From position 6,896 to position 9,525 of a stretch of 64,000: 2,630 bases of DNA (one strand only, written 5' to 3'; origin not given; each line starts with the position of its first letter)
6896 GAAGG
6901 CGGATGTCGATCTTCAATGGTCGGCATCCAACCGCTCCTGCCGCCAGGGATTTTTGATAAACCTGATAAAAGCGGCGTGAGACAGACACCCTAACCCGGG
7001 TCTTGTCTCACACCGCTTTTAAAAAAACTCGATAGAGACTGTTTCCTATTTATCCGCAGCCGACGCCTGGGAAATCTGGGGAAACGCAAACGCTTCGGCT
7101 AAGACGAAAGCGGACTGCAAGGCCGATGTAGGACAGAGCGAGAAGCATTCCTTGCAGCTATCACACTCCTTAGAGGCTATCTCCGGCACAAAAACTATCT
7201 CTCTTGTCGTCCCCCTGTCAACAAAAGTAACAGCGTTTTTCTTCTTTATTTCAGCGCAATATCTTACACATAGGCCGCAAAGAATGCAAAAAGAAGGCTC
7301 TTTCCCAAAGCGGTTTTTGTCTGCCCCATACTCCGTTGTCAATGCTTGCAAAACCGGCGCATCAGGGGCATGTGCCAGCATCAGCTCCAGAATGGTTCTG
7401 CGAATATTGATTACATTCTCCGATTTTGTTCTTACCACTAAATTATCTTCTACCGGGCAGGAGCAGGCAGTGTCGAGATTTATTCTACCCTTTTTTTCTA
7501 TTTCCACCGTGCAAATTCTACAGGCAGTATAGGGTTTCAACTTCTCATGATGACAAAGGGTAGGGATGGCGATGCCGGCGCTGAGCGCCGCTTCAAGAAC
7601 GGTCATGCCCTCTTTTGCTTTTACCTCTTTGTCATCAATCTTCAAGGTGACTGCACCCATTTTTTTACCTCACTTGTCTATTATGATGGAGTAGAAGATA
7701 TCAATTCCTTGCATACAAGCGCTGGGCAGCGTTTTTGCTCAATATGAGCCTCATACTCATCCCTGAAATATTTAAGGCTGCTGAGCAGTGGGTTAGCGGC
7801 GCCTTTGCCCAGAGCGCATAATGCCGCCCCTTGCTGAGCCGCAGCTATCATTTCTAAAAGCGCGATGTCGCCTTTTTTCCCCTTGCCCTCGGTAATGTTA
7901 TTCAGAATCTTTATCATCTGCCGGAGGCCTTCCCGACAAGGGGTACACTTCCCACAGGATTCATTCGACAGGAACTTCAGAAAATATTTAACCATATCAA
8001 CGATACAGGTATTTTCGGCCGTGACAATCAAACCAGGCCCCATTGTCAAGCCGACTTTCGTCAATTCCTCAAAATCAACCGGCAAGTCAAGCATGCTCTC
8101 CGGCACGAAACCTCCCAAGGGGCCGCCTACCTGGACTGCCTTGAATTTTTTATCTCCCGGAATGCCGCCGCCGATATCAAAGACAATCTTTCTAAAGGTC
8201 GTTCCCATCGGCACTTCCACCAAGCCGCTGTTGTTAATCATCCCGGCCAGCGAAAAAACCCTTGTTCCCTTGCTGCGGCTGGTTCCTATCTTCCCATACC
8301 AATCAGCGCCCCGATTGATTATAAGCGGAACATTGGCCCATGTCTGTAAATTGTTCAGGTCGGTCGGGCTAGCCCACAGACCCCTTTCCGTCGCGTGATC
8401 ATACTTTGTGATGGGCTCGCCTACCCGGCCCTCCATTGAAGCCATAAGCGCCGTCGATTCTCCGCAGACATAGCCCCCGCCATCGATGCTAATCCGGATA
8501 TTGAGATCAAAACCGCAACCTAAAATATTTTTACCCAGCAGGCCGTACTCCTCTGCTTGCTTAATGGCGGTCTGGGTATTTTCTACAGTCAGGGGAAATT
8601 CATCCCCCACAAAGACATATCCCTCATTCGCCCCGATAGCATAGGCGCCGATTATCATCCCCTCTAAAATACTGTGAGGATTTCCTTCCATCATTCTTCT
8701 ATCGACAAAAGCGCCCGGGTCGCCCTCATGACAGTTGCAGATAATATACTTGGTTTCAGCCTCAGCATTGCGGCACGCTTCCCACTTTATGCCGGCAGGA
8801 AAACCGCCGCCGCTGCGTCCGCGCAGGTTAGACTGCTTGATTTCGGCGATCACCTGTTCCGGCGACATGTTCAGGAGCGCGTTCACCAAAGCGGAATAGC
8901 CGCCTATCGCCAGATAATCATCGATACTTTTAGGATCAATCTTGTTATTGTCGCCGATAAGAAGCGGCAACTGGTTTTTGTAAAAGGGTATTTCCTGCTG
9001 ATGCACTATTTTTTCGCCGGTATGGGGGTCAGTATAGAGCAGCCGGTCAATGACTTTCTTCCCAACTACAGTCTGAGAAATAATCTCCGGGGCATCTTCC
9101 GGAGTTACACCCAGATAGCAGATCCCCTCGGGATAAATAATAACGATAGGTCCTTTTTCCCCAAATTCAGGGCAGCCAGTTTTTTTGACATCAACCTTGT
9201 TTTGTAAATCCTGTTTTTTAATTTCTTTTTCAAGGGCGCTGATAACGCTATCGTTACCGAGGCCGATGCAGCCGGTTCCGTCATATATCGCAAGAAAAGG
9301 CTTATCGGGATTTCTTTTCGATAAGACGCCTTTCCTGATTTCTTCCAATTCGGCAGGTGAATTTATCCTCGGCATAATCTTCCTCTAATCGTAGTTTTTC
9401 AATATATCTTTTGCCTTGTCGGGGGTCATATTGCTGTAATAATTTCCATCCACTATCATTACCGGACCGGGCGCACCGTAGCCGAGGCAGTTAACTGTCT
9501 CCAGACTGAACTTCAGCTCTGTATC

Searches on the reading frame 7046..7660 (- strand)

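Call 66: search_protein_families(library=ncbifam, proteins=[window:7046-7660:-], max_evalue=1e-8)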
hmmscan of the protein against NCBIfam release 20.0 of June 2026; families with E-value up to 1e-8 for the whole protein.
window:7046-7660:- (204 aa): 7 families
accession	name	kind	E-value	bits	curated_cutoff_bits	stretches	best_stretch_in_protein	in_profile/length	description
NF040763.1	FeFe_hydrog_A6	exception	1.1e-36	126.4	765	2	4-99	1-94/571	NADH-dependent [FeFe] hydrogenase, group A6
NF005745.0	PRK07569.1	equivalog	1.4e-34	119.5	333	2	2-97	2-95/238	bidirectional hydrogenase complex protein HoxU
TIGR01973.1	NuoG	equivalog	2.1e-28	99.5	470.05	1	6-184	1-201/606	NADH-quinone oxidoreductase subunit NuoG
NF009454.0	PRK12814.1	equivalog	2.3e-21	75.8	916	1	1-98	1-97/657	putative NADPH-dependent glutamate synthase small subunit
NF006305.0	PRK08493.1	equivalog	1.2e-20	73.2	591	1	4-93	2-87/819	NADH-quinone oxidoreductase subunit G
NF040762.1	Hydr_FeFe_Clost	exception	1.3e-19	70.3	900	1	5-97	2-93/572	ferredoxin hydrogenase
NF005895.0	PRK07860.1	equivalog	5.9e-19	67.6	802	1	3-103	17-118/811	NADH-quinone oxidoreductase subunit G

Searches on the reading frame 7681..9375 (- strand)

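Call 66: search_protein_families(library=ncbifam, proteins=[window:7681-9375:-], max_evalue=1e-8)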
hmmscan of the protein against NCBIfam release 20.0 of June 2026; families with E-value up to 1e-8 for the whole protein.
window:7681-9375:- (564 aa): 7 families
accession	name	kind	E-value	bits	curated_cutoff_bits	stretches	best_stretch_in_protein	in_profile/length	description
TIGR01959.1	nuoF_fam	equivalog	3.6e-132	440.6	558.65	1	147-545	10-410/410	NADH-quinone oxidoreductase subunit NuoF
NF008436.0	PRK11278.1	equivalog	7.8e-111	371.1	749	1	144-549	20-430/448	NADH-quinone oxidoreductase subunit NuoF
NF010120.0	PRK13596.1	equivalog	6e-97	324.9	389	1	164-549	32-421/433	NADH-quinone oxidoreductase subunit NuoF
NF041612.1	fdxn_Clost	equivalog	4.5e-14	52.9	150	1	41-113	29-101/102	2Fe-2S ferredoxin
TIGR01945.1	rnfC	subfamily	2.2e-12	46.3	245.95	1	166-274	115-221/435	RnfABCDGE type electron transport complex subunit C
NF003454.1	PRK05035.1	equivalog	5.1e-11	41.8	345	0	167-275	118-223/556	electron transport complex subunit RsxC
NF041613.1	fdxn_Azotob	equivalog_domain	1e-09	38.6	195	1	35-112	23-101/107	2Fe-2S ferredoxin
